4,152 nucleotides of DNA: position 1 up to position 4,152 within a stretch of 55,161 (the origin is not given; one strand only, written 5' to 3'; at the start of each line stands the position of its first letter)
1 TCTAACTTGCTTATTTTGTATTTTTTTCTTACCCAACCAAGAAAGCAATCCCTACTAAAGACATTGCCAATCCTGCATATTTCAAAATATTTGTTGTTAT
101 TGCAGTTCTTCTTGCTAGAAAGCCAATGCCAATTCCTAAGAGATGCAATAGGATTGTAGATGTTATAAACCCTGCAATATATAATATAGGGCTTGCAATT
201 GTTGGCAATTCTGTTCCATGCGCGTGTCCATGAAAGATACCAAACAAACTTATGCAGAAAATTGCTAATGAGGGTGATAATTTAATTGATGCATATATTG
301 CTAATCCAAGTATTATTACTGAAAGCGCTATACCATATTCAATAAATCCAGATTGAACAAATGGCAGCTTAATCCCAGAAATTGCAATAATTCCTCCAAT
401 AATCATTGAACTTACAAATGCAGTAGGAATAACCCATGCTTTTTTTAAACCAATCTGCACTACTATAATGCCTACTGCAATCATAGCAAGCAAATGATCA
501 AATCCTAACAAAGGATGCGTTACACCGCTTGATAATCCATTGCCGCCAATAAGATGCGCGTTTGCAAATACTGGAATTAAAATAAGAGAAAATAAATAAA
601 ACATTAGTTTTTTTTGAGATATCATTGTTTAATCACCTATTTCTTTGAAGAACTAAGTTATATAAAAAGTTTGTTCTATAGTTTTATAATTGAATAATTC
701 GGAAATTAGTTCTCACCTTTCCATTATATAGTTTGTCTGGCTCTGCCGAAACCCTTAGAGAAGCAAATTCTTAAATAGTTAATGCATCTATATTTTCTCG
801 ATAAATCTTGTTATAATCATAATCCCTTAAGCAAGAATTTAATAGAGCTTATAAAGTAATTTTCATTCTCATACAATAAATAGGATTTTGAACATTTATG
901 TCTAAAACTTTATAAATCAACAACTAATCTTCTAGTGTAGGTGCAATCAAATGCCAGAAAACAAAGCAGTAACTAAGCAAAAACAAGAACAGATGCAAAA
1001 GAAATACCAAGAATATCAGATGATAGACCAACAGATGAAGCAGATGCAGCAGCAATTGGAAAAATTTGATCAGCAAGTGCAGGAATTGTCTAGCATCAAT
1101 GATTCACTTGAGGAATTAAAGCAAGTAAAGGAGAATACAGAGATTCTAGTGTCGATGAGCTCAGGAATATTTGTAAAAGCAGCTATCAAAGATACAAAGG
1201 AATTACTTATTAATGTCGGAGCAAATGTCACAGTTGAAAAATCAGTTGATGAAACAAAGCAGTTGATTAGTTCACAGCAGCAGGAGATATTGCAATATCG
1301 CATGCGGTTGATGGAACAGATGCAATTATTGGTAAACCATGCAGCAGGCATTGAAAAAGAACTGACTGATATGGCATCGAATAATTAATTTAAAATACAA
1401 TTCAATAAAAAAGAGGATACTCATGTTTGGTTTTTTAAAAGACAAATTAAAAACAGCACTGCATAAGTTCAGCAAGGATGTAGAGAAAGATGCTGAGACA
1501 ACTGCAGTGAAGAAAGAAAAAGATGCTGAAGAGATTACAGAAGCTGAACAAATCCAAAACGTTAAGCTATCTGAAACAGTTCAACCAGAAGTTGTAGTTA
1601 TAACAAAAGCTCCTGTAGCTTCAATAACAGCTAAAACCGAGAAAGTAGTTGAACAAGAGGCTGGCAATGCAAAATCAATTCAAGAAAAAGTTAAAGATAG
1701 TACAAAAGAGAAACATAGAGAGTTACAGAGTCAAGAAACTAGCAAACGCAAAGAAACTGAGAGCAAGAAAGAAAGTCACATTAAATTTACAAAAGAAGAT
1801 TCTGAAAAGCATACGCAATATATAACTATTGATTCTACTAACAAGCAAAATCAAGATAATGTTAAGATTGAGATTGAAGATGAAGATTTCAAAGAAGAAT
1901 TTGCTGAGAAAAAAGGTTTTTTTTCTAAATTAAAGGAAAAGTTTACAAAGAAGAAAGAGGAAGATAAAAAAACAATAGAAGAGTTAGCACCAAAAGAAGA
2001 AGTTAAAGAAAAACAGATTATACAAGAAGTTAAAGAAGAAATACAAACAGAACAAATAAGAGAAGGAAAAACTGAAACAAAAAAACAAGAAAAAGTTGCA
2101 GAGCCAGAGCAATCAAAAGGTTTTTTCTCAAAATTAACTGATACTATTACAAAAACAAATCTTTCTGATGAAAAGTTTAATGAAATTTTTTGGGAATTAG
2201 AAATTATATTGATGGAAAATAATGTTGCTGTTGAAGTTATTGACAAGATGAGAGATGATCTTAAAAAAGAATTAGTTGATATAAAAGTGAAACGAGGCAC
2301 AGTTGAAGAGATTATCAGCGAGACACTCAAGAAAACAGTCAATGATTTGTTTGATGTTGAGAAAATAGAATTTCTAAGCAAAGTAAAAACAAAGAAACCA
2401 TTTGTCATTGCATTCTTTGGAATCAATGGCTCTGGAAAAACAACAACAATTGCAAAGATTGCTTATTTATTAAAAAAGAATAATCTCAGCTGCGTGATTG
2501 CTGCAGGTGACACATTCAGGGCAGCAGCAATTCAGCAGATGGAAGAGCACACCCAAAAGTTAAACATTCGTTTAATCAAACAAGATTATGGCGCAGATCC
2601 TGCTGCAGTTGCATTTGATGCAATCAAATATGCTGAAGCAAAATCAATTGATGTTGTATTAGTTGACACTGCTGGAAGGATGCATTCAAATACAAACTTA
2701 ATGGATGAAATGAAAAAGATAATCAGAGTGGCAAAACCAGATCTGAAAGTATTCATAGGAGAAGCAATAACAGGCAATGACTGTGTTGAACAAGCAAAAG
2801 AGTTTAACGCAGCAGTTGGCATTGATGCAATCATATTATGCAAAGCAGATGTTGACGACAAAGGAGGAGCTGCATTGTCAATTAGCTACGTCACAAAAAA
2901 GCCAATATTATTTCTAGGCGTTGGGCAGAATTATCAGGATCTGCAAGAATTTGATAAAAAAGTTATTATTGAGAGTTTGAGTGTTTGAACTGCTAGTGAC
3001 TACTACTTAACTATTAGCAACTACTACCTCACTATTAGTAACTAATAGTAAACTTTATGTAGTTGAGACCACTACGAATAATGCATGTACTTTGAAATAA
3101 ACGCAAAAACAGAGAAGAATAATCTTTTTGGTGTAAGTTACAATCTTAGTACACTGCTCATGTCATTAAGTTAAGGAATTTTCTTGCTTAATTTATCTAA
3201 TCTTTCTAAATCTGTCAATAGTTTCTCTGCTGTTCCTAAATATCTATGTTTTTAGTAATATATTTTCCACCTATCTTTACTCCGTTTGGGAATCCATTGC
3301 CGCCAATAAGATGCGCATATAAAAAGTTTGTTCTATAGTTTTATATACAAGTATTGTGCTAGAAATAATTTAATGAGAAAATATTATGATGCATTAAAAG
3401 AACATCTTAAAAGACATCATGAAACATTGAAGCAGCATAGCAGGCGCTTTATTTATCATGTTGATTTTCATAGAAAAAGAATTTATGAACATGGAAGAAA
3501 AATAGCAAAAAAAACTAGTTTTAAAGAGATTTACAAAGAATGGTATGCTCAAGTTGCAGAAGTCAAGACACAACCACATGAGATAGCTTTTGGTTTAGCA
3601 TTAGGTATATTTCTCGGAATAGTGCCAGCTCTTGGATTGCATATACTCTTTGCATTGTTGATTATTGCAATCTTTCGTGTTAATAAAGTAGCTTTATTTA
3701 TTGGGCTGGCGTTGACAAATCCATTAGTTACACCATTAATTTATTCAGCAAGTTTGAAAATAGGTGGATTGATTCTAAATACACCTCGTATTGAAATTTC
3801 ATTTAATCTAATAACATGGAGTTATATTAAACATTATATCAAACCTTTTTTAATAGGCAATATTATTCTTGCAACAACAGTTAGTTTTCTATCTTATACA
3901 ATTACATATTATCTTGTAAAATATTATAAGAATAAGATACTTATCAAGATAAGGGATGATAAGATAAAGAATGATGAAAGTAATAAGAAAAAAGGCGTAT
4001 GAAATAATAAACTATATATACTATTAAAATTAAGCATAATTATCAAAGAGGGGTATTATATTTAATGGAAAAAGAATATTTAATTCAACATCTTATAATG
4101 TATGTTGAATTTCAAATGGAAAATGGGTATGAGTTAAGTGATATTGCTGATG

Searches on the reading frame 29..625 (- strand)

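Call 61: search_protein_families(library=pfam, proteins=[window:29-625:-], max_evalue=0.01)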
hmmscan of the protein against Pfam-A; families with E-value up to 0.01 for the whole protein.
window:29-625:- (198 aa): 2 families
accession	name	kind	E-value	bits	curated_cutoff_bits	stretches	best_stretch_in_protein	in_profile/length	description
PF04955.18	HupE_UreJ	-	2.3e-48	164.5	23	1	14-194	3-178/179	HupE / UreJ protein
PF13795.12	HupE_UreJ_2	-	1.3e-06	28.6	24.5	1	32-145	3-118/156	HupE / UreJ protein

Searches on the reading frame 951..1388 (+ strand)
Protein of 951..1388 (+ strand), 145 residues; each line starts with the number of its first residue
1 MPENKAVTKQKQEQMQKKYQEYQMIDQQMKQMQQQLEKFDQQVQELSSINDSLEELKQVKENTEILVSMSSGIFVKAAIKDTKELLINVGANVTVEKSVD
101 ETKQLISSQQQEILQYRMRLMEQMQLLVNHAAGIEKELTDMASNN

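Call 61: search_protein_families(library=pfam, proteins=[window:951-1388:+], max_evalue=0.01)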
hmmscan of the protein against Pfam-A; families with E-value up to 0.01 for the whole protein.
window:951-1388:+ (145 aa): 2 families
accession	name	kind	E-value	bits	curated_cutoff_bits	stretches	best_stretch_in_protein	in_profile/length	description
PF02996.22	Prefoldin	-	1.4e-16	60.9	23.2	1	25-138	1-114/120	Prefoldin subunit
PF08190.17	PIH1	-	0.0048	16.9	24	0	43-117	4-77/166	PIH1 N-terminal domain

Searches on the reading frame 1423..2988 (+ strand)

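Call 11: search_protein_families(library=pfam, proteins=[window:1423-2988:+], max_evalue=0.001)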
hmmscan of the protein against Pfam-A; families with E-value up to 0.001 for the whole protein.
window:1423-2988:+ (521 aa): 4 families
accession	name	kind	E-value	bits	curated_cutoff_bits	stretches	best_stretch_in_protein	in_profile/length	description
PF00448.28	SRP54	-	6e-71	238.6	22.7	1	326-519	1-194/196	SRP54-type protein, GTPase domain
PF02881.24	SRP54_N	-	2.5e-07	31.2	22.4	1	235-301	2-74/75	SRP54-type protein, helical bundle domain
PF13207.12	AAA_17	-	2.9e-06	28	27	1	332-445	1-108/136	AAA domain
PF13245.12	AAA_19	-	0.00019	22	25.1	1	328-421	13-103/134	AAA domain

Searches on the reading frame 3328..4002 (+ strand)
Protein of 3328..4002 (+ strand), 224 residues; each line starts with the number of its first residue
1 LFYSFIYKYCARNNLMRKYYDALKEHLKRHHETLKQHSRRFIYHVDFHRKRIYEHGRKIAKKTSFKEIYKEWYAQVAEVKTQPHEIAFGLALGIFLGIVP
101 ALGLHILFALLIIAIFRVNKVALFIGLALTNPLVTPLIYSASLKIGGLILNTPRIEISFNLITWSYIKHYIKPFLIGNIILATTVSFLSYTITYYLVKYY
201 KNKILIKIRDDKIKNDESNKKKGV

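Call 11: search_protein_families(library=pfam, proteins=[window:3328-4002:+], max_evalue=0.001)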
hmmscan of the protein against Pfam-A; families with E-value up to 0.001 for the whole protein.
window:3328-4002:+ (224 aa): 1 family
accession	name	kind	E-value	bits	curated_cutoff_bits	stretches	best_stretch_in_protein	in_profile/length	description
PF09835.14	DUF2062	-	4.8e-28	98.4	27.4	1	68-203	3-144/147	Uncharacterized protein conserved in bacteria (DUF2062)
